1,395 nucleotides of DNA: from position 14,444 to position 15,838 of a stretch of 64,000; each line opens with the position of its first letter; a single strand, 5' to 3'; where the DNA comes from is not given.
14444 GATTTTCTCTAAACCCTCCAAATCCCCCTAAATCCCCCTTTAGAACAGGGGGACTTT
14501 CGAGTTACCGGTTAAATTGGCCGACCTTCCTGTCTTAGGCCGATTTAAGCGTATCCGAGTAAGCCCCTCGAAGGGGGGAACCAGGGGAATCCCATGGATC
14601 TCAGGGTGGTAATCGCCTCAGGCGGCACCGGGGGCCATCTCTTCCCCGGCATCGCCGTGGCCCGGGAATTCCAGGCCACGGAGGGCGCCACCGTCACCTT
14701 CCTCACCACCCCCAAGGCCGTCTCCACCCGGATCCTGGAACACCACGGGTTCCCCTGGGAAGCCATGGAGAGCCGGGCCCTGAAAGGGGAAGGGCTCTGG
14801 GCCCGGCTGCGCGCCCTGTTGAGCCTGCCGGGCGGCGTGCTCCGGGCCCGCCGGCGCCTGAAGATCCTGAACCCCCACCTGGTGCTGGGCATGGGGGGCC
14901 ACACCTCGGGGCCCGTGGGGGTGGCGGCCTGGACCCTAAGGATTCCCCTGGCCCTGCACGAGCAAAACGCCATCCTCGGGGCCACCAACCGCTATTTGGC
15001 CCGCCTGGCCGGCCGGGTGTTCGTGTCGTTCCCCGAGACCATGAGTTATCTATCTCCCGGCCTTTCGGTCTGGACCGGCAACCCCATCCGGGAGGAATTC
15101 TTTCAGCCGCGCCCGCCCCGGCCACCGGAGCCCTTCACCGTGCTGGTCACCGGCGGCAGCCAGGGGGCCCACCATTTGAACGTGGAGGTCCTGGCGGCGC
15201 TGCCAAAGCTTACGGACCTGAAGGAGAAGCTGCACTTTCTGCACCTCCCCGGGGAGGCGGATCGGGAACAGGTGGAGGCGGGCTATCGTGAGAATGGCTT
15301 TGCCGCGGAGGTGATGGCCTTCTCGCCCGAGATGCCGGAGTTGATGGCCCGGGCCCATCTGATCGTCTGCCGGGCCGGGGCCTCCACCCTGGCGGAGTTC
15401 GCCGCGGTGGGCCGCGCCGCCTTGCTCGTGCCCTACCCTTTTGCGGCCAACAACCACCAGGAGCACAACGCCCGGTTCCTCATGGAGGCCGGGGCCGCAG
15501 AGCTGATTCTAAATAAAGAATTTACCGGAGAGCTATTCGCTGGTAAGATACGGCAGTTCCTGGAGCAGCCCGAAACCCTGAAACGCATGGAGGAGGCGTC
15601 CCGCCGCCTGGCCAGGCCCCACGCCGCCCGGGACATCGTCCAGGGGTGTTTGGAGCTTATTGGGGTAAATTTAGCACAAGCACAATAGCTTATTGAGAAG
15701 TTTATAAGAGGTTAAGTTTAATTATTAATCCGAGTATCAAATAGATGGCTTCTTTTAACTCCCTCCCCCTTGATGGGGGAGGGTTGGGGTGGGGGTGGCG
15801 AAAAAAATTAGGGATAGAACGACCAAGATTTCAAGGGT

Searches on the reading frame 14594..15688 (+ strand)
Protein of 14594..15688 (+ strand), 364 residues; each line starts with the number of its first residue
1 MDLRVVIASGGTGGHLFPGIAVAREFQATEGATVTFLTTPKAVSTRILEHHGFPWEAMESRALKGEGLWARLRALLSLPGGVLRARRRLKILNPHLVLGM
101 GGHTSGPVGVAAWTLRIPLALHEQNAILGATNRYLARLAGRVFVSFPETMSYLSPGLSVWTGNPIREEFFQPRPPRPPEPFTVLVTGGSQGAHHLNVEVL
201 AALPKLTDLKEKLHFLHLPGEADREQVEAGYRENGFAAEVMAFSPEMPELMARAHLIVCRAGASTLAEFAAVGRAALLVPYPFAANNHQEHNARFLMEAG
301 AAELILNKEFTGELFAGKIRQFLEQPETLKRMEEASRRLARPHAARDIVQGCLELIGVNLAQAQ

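Call 8: search_protein_families(library=pfam, proteins=[window:14594-15688:+], max_evalue=0.01)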
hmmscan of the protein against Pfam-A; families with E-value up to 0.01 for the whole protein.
window:14594-15688:+ (364 aa): 3 families
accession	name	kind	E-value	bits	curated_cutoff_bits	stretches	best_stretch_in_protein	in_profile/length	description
PF04101.22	Glyco_tran_28_C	-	1.4e-39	136.3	22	1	182-342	1-160/166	Glycosyltransferase family 28 C-terminal domain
PF03033.26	Glyco_transf_28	-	1.1e-29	103.7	26.2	1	5-143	1-138/139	Glycosyltransferase family 28 N-terminal domain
PF13579.12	Glyco_trans_4_4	-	0.00077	20.3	29.7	1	23-145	11-126/158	Glycosyl transferase 4-like domain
